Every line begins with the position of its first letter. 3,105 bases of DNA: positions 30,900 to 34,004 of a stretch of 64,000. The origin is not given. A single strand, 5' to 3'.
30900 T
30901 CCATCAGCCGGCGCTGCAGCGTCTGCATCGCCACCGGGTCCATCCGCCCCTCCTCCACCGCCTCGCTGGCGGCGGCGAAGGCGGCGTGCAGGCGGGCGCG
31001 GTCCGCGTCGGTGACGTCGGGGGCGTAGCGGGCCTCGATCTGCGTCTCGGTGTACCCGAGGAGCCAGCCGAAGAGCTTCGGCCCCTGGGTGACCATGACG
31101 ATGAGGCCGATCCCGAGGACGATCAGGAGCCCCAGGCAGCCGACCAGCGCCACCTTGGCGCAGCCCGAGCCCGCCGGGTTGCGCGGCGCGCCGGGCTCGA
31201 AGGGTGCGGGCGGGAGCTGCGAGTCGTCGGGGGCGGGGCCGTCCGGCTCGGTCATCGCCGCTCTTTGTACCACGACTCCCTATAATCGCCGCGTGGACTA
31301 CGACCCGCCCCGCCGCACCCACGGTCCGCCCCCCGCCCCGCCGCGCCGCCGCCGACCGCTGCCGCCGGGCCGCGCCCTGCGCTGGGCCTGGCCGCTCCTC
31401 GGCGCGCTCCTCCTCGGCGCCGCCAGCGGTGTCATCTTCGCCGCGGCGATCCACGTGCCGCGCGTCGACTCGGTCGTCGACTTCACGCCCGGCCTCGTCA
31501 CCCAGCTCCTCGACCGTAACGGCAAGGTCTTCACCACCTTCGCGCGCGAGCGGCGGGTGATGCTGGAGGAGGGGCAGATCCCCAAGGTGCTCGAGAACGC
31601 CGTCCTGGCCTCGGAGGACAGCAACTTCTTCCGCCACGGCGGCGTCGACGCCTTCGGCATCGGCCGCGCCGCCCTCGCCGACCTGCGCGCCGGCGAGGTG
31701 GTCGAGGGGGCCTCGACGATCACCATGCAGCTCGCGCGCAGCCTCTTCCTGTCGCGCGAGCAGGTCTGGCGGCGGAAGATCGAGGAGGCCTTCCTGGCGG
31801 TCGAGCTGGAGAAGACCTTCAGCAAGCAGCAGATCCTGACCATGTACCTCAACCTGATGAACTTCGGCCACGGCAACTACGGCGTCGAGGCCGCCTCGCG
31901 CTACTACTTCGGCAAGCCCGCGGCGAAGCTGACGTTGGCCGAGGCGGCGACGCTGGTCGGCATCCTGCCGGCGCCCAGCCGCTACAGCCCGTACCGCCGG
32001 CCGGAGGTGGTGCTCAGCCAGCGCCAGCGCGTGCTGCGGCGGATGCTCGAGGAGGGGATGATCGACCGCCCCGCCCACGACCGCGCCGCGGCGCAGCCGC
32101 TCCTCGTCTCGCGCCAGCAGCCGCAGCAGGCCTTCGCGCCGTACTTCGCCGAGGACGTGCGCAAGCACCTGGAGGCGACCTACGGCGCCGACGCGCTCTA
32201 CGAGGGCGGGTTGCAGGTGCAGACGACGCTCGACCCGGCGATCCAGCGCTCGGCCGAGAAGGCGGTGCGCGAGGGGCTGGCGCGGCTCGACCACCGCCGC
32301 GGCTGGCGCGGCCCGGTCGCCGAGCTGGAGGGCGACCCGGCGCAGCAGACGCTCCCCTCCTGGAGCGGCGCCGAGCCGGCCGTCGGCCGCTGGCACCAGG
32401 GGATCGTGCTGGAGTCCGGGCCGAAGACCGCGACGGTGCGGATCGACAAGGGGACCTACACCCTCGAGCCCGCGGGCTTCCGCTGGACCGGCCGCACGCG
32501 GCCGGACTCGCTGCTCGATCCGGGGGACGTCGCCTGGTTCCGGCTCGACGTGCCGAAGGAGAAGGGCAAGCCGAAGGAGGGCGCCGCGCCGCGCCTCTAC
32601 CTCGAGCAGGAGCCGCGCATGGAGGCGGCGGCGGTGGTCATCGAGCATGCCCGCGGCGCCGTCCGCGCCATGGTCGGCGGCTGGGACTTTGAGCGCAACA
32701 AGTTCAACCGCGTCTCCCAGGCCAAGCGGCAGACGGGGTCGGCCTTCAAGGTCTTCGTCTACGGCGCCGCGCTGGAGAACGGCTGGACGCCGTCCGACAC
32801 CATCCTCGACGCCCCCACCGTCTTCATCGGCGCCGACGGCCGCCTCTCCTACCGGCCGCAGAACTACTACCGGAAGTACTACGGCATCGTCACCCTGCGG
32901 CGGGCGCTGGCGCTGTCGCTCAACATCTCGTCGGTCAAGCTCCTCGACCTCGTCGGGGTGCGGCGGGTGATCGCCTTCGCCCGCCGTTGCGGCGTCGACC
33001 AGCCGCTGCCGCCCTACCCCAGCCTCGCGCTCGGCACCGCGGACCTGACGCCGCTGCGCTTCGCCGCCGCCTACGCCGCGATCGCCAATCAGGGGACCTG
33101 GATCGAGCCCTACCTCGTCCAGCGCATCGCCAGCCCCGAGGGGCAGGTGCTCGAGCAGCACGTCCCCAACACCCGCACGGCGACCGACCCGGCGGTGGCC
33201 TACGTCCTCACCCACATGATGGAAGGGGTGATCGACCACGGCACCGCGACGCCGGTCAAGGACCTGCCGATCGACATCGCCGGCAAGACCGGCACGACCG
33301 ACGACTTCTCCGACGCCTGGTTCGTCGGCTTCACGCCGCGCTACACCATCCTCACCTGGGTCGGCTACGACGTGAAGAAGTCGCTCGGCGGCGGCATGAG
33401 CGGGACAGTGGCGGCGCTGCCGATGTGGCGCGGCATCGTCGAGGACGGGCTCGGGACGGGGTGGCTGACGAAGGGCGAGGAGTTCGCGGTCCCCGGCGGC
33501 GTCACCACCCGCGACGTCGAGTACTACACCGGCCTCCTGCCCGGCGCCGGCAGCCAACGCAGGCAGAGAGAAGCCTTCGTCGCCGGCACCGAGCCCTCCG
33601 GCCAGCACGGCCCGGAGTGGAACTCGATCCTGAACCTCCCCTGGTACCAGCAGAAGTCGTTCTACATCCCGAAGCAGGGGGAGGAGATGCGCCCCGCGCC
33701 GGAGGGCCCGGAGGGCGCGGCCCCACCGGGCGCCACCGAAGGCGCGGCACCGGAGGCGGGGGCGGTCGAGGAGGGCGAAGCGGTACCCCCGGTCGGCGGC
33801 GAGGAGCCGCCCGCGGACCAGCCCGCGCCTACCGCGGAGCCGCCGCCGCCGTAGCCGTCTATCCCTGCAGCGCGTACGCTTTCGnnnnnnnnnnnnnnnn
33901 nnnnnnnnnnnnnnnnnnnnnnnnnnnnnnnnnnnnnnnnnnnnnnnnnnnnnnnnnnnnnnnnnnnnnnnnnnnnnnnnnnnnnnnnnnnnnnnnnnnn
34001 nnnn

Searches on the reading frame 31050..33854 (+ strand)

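Call 78: search_protein_families(library=pfam, proteins=[window:31050-33854:+], max_evalue=0.001)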
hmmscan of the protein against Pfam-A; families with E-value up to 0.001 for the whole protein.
window:31050-33854:+ (934 aa): 3 families
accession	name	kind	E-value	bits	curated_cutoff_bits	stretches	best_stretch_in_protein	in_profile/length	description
PF00912.28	Transgly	-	1.7e-62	210.4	27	1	158-332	2-177/178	Transglycosylase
PF00905.27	Transpeptidase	-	1.5e-27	97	22.1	1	527-764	2-267/299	Penicillin binding protein transpeptidase domain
PF17092.11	PCB_OB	-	3.6e-08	34.6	27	1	419-522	1-109/111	Penicillin-binding protein OB-like domain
